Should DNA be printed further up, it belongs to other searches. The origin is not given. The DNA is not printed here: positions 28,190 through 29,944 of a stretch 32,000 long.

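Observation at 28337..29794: TrmI with a tandem, SAM-motif-less copy of its own catalytic domain: a single-chain analogue of eukaryotic Trm61/Trm6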

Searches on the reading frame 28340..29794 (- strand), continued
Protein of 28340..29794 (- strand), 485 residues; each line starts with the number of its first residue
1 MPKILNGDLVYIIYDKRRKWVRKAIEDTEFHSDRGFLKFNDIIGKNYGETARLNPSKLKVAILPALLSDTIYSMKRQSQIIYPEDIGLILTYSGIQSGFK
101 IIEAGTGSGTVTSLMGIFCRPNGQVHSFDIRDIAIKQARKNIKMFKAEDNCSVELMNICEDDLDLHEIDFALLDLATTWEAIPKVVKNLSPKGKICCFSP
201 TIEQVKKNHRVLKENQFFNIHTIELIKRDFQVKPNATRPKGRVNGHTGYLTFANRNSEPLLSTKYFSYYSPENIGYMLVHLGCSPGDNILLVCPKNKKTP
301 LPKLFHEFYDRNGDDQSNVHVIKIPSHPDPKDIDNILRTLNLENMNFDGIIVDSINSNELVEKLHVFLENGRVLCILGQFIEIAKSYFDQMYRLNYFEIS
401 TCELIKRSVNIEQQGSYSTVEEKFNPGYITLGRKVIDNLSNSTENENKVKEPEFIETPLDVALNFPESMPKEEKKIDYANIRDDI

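Call 21: find_related_loci(query=A1, collection=genome_contigs, flank=6000)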
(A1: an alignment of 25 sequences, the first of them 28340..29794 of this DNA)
Query A1 (485 aa) in genome_contigs; peptide patterns used: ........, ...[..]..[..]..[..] (x = any residue, [..] = any of these).
52 stretches matched a pattern; 14 encode a relative of the query (tblastn E <= 1e-3); 14 distinct loci.
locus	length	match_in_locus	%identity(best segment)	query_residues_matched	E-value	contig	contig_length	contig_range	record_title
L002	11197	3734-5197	80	1-483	0e+0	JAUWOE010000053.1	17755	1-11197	MAG: Promethearchaeum sp. isolate CSMAG_2442 CSMAG_2442_k141_76891_length_17755_cov_7.8920, whole genome shotgun sequenc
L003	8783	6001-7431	80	3-483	0e+0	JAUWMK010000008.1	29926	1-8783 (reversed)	MAG: Promethearchaeum sp. isolate CSMAG_2396 CSMAG_2396_k141_118871_length_29926_cov_6.9226, whole genome shotgun sequen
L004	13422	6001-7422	48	1-483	4e-145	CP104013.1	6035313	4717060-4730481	Candidatus Lokiarchaeum ossiferum isolate Loki-B35 chromosome, complete genome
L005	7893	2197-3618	47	1-483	1e-133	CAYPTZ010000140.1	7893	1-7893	MAG TPA_asm: uncultured archaeon isolate binchicken_co116_149 genome assembly, contig: NODE_10836_length_7893_cov_4.8637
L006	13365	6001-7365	44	1-465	4e-113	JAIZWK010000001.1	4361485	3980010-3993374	MAG: Candidatus Harpocratesius repetitus isolate FW102 FWG169_LokiFW102v12_contig001_4361485bp, whole genome shotgun seq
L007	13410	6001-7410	42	6-483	3e-112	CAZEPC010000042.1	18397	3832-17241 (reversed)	MAG TPA_asm: uncultured archaeon isolate binchicken_co13_463 genome assembly, contig: NODE_4338_length_18397_cov_5.11252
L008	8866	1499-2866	41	1-464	5e-105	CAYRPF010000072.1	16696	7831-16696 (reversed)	MAG TPA_asm: uncultured archaeon isolate binchicken_co256_1 genome assembly, contig: NODE_7738_length_16696_cov_7.980049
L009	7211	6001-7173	44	4-387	3e-102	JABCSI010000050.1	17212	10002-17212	MAG: Promethearchaeota archaeon isolate HM1_B6_4 NODE_1438_length_17212_cov_0.571203, whole genome shotgun sequence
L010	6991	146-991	52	3-463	5e-84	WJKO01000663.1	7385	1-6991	MAG: Promethearchaeota archaeon isolate Bin_342 k141_3679020, whole genome shotgun sequence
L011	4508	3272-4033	48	1-255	3e-74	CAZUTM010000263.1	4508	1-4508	MAG TPA_asm: uncultured archaeon isolate SRP278314_co2_361 genome assembly, contig: NODE_29033_length_4508_cov_5.890411,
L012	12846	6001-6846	49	4-465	3e-71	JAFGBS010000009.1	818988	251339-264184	MAG: Promethearchaeota archaeon isolate Zod_Metabat.1044 k87_2815762, whole genome shotgun sequence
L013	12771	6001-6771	49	4-435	2e-75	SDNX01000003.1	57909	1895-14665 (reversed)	MAG: Promethearchaeota archaeon isolate AMARA_1 AMARA-sed17-799, whole genome shotgun sequence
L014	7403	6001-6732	38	7-253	2e-48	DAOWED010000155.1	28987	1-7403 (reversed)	MAG TPA_asm: Candidatus Heimdallarchaeota archaeon isolate CSMAG_1930 CSMAG_1930_k141_4439164_length_28987_cov_12.1913,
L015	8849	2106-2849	34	6-255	2e-34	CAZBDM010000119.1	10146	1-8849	MAG TPA_asm: uncultured Oligoflexales bacterium isolate SRP141376_co5_374 genome assembly, contig: NODE_16269_length_101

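Call 22: list_cluster_members(proteins=[P0037, P0039, P0040, P0041, P0007, P0019, P0026, P0036, P0004])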
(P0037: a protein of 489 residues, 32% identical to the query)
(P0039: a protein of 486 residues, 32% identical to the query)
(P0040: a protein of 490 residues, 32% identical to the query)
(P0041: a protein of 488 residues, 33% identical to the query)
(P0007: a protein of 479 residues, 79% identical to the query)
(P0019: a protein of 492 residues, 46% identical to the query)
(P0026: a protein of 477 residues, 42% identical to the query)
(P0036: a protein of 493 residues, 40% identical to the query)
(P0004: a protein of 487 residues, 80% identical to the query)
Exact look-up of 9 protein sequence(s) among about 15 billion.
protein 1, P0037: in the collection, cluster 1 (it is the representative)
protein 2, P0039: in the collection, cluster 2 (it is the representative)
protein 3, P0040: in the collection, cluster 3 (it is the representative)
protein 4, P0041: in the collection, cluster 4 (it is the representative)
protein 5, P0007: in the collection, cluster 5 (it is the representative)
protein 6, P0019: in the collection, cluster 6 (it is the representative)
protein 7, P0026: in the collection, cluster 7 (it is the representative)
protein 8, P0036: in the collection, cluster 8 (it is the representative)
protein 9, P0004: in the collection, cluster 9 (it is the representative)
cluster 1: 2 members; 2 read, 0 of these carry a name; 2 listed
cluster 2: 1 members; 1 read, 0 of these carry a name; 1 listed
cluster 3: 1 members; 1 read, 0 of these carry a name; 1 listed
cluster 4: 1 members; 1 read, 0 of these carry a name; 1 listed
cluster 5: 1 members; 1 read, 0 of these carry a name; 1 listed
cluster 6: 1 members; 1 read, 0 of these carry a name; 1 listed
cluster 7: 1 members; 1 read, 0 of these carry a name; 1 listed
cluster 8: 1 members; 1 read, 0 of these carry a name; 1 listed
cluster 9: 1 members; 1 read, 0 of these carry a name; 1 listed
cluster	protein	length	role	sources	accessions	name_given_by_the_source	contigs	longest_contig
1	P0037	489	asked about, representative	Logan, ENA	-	-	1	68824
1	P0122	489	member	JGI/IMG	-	-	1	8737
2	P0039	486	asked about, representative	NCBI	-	-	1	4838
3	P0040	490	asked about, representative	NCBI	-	-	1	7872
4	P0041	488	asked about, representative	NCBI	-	-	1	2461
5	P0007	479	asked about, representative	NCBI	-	-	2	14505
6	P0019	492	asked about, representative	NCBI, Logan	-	-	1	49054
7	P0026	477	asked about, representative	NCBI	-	-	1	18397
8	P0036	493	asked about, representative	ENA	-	-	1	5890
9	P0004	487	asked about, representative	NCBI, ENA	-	-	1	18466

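Call 24: find_encoding_contigs(protein=P0037, flank=8000, max_places=3)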
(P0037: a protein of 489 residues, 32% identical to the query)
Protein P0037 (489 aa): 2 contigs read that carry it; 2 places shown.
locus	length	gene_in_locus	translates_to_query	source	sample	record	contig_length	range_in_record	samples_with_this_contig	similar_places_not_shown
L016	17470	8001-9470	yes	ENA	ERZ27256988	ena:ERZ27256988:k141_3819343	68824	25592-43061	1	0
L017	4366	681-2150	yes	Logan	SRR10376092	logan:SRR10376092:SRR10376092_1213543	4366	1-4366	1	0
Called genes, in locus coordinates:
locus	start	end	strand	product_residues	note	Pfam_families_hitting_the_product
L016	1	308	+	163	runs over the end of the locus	PF01927:Mut7-C, PF18480:DUF5615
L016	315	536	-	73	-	-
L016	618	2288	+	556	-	-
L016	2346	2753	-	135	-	PF00380:Ribosomal_S9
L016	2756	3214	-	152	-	PF00572:Ribosomal_L13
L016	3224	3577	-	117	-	PF17135:Ribosomal_L18 (weak)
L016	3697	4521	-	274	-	PF01193:RNA_pol_L, PF01000:RNA_pol_A_bac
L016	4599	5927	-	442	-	PF00464:SHMT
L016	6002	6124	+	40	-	-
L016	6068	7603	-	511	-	-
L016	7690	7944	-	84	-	PF05239:PRC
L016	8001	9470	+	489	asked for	PF01135:PCMT (weak), PF08704:GCD14, PF05175:MTS (weak), PF12847:Methyltransf_18 (weak), PF08241:Methyltransf_11 (weak), PF13578:Methyltransf_24 (weak), PF13847:Methyltransf_31, PF08704:GCD14, +11 more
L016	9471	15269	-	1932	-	PF07719:TPR_2 (faint), PF04212:MIT (weak), PF09409:PUB (faint)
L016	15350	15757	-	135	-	-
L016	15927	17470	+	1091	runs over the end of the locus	PF03699:UPF0182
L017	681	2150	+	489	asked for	PF01135:PCMT (weak), PF08704:GCD14, PF05175:MTS (weak), PF12847:Methyltransf_18 (weak), PF08241:Methyltransf_11 (weak), PF13578:Methyltransf_24 (weak), PF13847:Methyltransf_31, PF08704:GCD14, +11 more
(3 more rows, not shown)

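Call 29: predict_structure(alignment_id=A1)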
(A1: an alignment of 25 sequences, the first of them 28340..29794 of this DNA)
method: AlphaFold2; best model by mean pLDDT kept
length: 485 residues; sequences in the alignment: 25
mean_pLDDT: 86.0   pTM: 0.85
mean pLDDT of the five models: 86.0, 86.0, 84.9, 84.7, 82.1
residues with pLDDT >= 90: 302; 70-90: 122; 50-70: 30; < 50: 31
segments of 3 or more residues with pLDDT < 50: 443-465, 467-470
pLDDT, mean of each block of 10 residues (from residue 1): 89 91 95 94 94 91 92 70 90 92 90 93 93 92 92 93 91 93 93 94 93 94 93 87 80 91 90 94 90 92 88 68 92 85 87 94 94 95 95 94 93 78 88 89 44 36 43 56 54
secondary structure, 60 per line:
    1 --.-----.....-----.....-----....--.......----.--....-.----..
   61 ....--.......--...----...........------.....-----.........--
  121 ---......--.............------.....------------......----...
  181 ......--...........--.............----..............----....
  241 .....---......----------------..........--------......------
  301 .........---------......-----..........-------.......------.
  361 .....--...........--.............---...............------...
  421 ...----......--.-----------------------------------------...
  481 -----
elements in order: E9-13 E19-23 E29-32 E35-38 E49-52 E59-64 H67-73 H83-93 E100-104 H110-118 E124-129 H132-144 E151-155 E168-173 H178-186 E189-199 H202-214 E219-232 E237-245 E249-254 H271-280 E289-294 H301-309 E319-324 H330-339 E347-353 H360-365 E368-378 H381-393 E397-411 E418-423 E428-433

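Call 44: find_homologous_proteins(query=L016:4602-5927:-, max_evalue=1e-30)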
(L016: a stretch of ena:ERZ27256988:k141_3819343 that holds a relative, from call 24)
Query L016:4602-5927:- (442 aa): 8000 proteins with E <= 1e-30 among 8000 candidates; the best 120 are listed.
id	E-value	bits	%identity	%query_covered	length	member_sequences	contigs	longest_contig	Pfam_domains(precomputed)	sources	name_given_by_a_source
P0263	0.0e+0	1016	100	100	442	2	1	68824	PF00464.26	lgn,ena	-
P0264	7.3e-275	929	90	100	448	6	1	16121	PF00464.26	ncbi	-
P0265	8.9e-245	830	80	100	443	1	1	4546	PF00464.26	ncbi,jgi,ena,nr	ncbi:MAG TPA: serine hydroxymethyltransferase [Candidatus Lokiarchaeia archaeon]|nr:serine hydroxyme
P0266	2.7e-228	776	77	98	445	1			PF00464.26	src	-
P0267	1.3e-219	747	73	100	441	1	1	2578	PF00464.26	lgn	-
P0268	3.1e-218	743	73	98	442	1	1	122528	PF00464.26,PF00155.28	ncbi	ncbi:MAG: bifunctional serine hydroxymethyltransferase/L-allo-threonine aldolase [Promethearchaeota 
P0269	1.2e-215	734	71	100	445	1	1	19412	PF00464.26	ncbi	ncbi:MAG: serine hydroxymethyltransferase [Promethearchaeota archaeon]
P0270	1.3e-215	734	72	100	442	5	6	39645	PF00464.26,PF00155.28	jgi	-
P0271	5.2e-215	732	73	98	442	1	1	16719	PF00464.26,PF00155.28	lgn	-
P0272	1.8e-213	727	71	100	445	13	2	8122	PF00464.26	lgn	-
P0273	2.4e-213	727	71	100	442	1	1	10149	PF00464.26,PF01212.28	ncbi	ncbi:MAG: serine hydroxymethyltransferase [Promethearchaeota archaeon]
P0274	4.9e-213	726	70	98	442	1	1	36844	PF00464.26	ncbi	ncbi:MAG: serine hydroxymethyltransferase [Promethearchaeota archaeon]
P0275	9.9e-213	725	72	100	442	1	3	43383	PF00464.26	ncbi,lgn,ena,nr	ncbi:MAG: serine hydroxymethyltransferase [Candidatus Lokiarchaeota archaeon]|nr:serine hydroxymethy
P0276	3.2e-212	723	72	100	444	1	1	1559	PF00464.26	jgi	jgi:glycine hydroxymethyltransferase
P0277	1.0e-211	721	69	100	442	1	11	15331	PF00464.26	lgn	-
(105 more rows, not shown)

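Call 53: fold_search(model_id=the predicted structure, library=pdb)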
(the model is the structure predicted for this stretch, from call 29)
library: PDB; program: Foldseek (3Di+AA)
matches with E <= 10: 1981; with E <= 0.001: 979
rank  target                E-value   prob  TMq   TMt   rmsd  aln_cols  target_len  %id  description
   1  3mb5                  1.3e-24  1.00  0.49  0.90   2.4       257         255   33  Crystal structure of P. abyssi tRNA m1A58 methyltransferase in complex with S-adenosyl-L-methionine (released 2010-05-12)
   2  3lhd_A                3.2e-23  1.00  0.48  0.88   2.4       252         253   33  Crystal structure of P. abyssi tRNA m1A58 methyltransferase in complex with S-adenosyl-L-homocysteine (released 2010-05-19)
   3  1i9g                  2.4e-22  1.00  0.51  0.92   3.2       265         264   26  CRYSTAL STRUCTURE OF AN ADOMET DEPENDENT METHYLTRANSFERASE (released 2001-09-26)
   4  5ccb_A                7.4e-22  1.00  0.49  0.82   2.9       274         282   24  Crystal structure of human m1A58 methyltransferase in a complex with tRNA3Lys and SAH (released 2015-11-04)
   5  1o54                  9.4e-22  1.00  0.51  0.91   1.8       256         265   27  Crystal structure of SAM-dependent O-methyltransferase (TM0748) from Thermotoga maritima at 1.65 A resolution (released 2003-08-19)
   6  5ccx_A                2.6e-21  1.00  0.49  0.81   2.9       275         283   24  Structure of the product complex of tRNA m1A58 methyltransferase with tRNA3Lys as substrate (released 2015-11-04)
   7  5erg_B                6.7e-21  1.00  0.45  0.67   5.1       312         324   23  Crystal structure of the two-subunit tRNA m1A58 methyltransferase TRM6-TRM61 in complex with SAM (released 2016-09-14)
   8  5cd1_A                1.3e-20  1.00  0.49  0.82   3.1       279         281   23  Structure of an asymmetric tetramer of human tRNA m1A58 methyltransferase in a complex with SAH and tRNA3Lys (released 2015-11-04)
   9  5eqj_B                3.5e-20  1.00  0.47  0.70   3.6       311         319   24  Crystal structure of the two-subunit tRNA m1A58 methyltransferase from Saccharomyces cerevisiae (released 2016-09-14)
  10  2b25_A                1.6e-18  1.00  0.46  0.85   3.1       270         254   23  Human putative tRNA(1-methyladenosine)methyltransferase (released 2005-09-27)
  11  2yvl_A                2.2e-18  1.00  0.46  0.87   3.1       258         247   25  Crystal structure of tRNA (m1A58) methyltransferase TrmI from Aquifex aeolicus (released 2008-04-01)
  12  2pwy_B                2.6e-18  1.00  0.49  0.92   2.3       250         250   24  Crystal Structure of a m1A58 tRNA methyltransferase (released 2008-02-26)
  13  2pwy_A                2.6e-18  1.00  0.47  0.88   2.9       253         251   23  Crystal Structure of a m1A58 tRNA methyltransferase (released 2008-02-26)
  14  2b25_B                1.5e-17  1.00  0.42  0.83   3.4       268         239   24  Human putative tRNA(1-methyladenosine)methyltransferase (released 2005-09-27)
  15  5c1i_B                3.1e-17  1.00  0.47  0.89   2.6       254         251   23  m1A58 tRNA methyltransferase mutant - D170A (released 2015-06-24)
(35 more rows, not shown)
